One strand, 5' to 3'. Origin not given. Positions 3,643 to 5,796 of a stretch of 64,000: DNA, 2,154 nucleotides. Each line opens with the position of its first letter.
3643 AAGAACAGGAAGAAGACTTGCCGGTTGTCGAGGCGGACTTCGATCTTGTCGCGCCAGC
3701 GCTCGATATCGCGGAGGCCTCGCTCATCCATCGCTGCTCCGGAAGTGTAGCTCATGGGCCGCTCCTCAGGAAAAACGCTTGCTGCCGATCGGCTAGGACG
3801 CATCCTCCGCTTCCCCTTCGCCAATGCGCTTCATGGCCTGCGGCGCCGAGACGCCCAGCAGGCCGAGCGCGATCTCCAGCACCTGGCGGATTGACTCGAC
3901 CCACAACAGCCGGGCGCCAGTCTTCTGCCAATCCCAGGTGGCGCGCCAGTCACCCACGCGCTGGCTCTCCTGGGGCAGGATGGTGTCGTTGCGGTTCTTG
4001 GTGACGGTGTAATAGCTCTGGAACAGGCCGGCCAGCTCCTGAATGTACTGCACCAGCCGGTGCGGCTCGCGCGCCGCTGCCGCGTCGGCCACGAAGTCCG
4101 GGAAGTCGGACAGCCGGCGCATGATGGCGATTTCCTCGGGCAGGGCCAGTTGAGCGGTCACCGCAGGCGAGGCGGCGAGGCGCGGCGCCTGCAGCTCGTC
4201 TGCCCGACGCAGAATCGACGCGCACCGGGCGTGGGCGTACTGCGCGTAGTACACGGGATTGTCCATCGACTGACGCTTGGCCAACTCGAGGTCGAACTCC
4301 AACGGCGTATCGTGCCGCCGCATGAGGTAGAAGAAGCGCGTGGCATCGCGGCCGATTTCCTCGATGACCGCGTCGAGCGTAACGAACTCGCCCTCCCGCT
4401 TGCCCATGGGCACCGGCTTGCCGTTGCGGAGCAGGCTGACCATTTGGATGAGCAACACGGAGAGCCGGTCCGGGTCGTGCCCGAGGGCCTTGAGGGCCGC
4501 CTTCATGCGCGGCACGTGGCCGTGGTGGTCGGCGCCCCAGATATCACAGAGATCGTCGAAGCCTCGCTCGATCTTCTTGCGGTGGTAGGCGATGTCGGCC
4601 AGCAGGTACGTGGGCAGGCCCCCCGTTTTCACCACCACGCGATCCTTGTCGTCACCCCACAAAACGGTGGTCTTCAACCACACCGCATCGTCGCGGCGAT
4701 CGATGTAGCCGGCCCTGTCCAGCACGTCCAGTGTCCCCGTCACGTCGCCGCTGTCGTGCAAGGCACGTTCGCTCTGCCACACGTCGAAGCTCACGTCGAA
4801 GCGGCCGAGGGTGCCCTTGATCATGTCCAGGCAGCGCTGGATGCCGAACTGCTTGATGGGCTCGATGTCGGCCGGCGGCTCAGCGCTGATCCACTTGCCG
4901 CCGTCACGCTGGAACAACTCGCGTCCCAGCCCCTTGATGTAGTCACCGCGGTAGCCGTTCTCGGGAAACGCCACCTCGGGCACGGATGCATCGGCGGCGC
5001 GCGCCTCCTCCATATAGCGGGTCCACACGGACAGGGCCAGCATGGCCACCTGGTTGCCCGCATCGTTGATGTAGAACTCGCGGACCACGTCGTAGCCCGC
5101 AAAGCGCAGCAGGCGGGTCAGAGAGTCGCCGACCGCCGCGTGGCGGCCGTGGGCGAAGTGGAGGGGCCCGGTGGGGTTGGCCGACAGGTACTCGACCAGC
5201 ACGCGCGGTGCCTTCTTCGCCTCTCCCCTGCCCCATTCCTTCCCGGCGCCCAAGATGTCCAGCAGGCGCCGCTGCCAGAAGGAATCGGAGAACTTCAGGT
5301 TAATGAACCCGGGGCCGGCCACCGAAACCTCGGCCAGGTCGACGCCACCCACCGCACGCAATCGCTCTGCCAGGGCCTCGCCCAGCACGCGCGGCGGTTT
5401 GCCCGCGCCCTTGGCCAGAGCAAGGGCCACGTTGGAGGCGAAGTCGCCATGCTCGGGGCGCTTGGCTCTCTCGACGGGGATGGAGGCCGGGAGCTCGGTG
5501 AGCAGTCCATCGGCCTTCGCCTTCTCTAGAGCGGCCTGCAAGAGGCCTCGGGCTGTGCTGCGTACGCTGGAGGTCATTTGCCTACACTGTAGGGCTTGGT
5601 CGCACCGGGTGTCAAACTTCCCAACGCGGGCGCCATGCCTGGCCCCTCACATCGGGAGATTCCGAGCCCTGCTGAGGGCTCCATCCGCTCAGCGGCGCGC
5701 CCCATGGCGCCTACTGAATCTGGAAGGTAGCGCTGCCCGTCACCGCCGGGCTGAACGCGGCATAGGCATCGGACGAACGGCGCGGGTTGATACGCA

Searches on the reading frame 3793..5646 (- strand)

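Call 54: search_protein_families(library=pfam, proteins=[window:3793-5646:-], max_evalue=0.001)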
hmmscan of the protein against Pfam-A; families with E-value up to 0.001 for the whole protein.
window:3793-5646:- (617 aa): 3 families
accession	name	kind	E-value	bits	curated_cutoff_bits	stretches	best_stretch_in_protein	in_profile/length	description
PF05746.21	DALR_1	-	1.6e-22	80.2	22.3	1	469-605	2-117/117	DALR anticodon binding domain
PF03485.21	Arg_tRNA_synt_N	-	6.7e-19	68.7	21.5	1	34-119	5-85/85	Arginyl tRNA synthetase N terminal domain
PF00750.26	tRNA-synt_1d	-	1.1e-18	67.8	23.3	1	142-435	15-302/349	tRNA synthetases class I (R), catalytic domain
